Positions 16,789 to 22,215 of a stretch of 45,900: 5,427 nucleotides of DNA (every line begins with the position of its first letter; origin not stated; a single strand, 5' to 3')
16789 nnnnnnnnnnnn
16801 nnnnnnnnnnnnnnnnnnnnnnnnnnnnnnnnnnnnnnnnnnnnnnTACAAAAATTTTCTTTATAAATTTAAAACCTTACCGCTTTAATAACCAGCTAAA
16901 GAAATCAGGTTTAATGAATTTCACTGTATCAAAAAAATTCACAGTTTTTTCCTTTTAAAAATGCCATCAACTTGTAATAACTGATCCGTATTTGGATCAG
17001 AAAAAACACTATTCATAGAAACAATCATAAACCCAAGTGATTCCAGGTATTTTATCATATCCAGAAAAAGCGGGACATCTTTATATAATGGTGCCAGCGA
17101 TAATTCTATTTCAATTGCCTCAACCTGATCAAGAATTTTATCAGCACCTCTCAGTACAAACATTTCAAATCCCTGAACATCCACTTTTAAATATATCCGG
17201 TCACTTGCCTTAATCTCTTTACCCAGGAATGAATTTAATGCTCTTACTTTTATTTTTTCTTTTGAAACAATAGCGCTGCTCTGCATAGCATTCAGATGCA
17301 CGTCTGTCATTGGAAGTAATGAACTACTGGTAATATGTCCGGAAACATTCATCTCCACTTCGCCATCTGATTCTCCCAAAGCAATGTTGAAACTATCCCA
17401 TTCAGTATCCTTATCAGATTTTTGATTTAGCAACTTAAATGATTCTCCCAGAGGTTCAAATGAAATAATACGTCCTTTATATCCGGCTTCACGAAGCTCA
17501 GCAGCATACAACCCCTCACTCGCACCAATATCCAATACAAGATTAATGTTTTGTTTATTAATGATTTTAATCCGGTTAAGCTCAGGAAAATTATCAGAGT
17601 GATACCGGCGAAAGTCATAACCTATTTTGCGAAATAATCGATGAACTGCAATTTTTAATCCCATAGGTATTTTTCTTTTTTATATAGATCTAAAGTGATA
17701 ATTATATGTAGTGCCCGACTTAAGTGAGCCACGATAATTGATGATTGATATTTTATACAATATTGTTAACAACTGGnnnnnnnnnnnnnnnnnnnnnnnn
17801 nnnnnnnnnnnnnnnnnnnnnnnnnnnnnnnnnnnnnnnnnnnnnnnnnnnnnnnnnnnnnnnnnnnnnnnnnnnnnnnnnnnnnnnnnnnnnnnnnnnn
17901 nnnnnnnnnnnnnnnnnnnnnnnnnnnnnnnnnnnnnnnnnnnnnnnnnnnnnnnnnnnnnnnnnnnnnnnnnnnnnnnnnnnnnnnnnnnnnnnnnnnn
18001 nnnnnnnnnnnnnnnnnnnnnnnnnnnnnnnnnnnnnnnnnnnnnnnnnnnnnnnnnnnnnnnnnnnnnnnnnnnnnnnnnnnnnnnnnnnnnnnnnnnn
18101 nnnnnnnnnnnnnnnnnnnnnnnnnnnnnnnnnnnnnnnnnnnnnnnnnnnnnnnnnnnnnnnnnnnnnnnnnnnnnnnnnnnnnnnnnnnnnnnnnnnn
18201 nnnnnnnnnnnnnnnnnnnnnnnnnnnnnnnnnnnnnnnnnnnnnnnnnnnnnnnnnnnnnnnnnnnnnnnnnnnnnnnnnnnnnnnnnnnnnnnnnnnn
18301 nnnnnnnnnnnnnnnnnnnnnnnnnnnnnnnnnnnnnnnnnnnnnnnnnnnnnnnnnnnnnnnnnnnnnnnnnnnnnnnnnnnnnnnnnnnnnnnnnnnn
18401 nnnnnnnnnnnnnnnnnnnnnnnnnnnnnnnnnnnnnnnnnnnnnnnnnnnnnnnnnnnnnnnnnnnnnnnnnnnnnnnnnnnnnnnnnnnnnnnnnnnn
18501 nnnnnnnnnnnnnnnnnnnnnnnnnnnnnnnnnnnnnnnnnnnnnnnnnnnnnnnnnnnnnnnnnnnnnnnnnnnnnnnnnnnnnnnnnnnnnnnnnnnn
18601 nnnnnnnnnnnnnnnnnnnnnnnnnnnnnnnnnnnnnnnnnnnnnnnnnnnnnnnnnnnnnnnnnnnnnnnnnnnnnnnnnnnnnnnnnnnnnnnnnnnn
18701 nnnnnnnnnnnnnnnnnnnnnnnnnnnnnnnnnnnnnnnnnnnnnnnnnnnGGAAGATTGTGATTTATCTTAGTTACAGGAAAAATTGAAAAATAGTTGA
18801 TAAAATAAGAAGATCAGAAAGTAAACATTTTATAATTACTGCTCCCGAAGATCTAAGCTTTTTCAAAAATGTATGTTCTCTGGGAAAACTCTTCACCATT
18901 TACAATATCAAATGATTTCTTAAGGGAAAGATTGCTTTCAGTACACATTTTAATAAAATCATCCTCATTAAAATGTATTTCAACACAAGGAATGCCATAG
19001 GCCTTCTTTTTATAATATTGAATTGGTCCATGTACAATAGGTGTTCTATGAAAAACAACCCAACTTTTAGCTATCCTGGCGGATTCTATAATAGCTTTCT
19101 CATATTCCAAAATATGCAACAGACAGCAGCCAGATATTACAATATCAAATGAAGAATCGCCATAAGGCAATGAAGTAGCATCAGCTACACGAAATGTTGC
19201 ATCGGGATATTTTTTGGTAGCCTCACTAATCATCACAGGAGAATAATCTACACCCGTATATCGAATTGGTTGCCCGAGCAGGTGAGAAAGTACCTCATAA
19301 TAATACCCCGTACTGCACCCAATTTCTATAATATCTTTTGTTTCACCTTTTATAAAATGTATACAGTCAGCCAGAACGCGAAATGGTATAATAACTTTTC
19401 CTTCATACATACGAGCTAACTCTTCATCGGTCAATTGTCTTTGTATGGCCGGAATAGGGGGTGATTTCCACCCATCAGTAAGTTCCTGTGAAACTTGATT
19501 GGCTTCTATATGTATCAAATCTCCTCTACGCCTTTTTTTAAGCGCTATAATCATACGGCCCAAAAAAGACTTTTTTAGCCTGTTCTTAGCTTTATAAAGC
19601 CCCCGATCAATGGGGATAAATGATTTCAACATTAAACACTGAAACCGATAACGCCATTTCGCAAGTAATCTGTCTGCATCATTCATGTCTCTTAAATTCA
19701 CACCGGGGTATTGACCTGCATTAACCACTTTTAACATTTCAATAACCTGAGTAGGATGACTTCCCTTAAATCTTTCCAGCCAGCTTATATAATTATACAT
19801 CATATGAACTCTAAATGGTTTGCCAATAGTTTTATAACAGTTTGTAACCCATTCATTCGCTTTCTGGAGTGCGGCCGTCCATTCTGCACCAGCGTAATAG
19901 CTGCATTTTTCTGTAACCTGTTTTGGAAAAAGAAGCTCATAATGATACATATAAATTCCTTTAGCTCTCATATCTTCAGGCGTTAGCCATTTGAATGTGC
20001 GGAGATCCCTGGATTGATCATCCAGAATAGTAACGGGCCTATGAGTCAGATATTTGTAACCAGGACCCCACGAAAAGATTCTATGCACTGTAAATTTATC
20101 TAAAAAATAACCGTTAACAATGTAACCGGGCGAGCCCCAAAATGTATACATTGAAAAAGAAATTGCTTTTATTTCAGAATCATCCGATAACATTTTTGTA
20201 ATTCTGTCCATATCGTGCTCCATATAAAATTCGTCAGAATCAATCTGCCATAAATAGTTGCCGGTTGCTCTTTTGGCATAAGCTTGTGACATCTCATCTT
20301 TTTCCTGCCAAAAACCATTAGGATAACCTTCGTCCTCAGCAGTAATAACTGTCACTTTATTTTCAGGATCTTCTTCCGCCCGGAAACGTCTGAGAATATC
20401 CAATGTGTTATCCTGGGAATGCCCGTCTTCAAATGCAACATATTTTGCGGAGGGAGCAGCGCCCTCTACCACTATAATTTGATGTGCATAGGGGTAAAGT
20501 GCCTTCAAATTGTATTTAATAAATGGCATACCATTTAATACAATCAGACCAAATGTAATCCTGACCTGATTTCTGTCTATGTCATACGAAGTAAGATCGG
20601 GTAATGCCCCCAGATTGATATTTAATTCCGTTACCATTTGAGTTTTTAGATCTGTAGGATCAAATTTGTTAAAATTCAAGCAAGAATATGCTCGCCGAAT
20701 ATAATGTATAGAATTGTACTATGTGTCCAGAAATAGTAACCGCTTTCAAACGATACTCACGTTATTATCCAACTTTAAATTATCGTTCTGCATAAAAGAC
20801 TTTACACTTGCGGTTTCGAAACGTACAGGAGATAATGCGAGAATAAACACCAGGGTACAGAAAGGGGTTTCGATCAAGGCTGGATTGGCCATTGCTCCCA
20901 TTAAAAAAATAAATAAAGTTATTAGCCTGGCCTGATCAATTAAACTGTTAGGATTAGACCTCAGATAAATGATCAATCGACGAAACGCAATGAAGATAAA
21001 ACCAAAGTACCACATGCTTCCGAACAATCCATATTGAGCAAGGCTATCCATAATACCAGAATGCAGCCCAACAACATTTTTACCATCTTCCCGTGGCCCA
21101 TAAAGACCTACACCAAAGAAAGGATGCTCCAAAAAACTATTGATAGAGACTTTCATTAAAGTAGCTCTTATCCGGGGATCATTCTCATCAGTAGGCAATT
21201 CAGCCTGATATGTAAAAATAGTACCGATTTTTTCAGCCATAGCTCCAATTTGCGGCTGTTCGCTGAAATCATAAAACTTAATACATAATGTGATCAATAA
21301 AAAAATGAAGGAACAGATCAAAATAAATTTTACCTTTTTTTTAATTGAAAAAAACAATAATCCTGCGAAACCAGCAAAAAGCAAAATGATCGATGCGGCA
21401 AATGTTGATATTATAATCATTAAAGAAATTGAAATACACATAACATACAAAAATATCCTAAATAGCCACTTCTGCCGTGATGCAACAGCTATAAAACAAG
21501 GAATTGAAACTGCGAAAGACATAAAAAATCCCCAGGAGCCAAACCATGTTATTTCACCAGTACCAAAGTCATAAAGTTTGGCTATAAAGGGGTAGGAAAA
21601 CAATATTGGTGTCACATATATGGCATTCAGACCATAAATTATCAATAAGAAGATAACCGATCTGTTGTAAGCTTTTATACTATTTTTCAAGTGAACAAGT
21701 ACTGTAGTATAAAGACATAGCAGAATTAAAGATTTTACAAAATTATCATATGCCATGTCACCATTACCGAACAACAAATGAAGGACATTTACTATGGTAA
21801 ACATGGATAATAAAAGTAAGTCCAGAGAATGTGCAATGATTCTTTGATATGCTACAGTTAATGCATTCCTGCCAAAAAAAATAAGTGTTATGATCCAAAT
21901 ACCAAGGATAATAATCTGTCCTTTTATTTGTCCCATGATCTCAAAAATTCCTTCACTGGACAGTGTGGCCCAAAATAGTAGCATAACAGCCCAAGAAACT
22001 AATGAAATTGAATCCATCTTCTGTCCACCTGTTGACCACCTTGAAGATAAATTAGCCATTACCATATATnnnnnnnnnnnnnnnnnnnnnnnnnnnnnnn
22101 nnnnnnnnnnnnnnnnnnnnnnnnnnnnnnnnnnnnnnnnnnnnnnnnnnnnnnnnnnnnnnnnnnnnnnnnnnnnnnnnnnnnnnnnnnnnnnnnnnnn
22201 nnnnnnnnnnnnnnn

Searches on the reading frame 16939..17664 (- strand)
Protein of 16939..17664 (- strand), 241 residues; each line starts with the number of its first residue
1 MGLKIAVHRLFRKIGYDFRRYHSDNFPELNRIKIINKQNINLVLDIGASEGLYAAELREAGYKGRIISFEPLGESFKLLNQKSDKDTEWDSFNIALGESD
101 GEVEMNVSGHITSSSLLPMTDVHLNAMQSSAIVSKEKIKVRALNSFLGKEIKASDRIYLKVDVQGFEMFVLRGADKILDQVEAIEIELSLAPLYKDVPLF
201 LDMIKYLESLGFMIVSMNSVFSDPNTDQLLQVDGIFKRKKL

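Call 9: search_protein_families(library=pfam, proteins=[window:16939-17664:-], max_evalue=0.0001)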
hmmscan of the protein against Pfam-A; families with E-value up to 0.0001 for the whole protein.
window:16939-17664:- (241 aa): 2 families
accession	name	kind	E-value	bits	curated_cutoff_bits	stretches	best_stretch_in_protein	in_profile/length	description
PF05050.19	Methyltransf_21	-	1.8e-22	80.7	22.7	1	45-212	1-171/173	Methyltransferase FkbM domain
PF05575.17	V_cholerae_RfbT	-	1.3e-05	25.1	27.9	1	21-185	60-221/286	Vibrio cholerae RfbT protein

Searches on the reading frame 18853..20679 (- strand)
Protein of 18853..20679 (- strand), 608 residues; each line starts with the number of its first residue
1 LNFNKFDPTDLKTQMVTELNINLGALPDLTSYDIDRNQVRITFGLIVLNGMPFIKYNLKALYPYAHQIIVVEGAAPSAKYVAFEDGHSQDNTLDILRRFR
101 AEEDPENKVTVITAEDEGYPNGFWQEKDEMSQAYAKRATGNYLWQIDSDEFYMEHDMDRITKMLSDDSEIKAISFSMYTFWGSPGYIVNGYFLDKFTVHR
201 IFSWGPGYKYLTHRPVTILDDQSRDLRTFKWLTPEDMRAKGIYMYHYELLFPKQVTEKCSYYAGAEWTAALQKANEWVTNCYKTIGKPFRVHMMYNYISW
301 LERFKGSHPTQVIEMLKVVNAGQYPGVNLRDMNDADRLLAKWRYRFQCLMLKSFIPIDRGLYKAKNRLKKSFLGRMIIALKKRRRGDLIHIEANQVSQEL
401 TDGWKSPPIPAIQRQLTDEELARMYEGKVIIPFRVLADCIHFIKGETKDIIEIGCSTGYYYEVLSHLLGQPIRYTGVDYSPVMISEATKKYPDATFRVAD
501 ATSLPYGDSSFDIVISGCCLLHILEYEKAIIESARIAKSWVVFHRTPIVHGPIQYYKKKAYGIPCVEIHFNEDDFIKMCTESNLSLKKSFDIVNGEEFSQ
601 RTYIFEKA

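Call 9: search_protein_families(library=pfam, proteins=[window:18853-20679:-], max_evalue=0.0001)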
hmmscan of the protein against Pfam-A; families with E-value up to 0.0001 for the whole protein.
window:18853-20679:- (608 aa): 5 families
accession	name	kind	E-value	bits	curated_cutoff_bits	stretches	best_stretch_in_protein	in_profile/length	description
PF08241.18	Methyltransf_11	-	3e-17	63.5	21.2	1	452-539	2-89/95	Methyltransferase domain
PF13649.12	Methyltransf_25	-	1.7e-15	57.9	27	1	450-537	1-93/97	Methyltransferase domain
PF13847.12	Methyltransf_31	-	1.3e-13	51.3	27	1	448-539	5-103/145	Methyltransferase domain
PF08242.18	Methyltransf_12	-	1.5e-09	38.9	30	1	451-533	1-87/98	Methyltransferase domain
PF13489.12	Methyltransf_23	-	7.9e-07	29.4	27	1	435-545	8-117/164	Methyltransferase domain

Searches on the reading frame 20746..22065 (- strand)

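Call 9: search_protein_families(library=pfam, proteins=[window:20746-22065:-], max_evalue=0.0001)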
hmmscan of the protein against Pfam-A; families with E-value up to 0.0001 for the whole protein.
window:20746-22065:- (439 aa): 1 family
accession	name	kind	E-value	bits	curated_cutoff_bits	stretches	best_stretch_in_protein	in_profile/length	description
PF04932.20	Wzy_C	-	1.9e-07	31.4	31.7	1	211-351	4-146/149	O-Antigen ligase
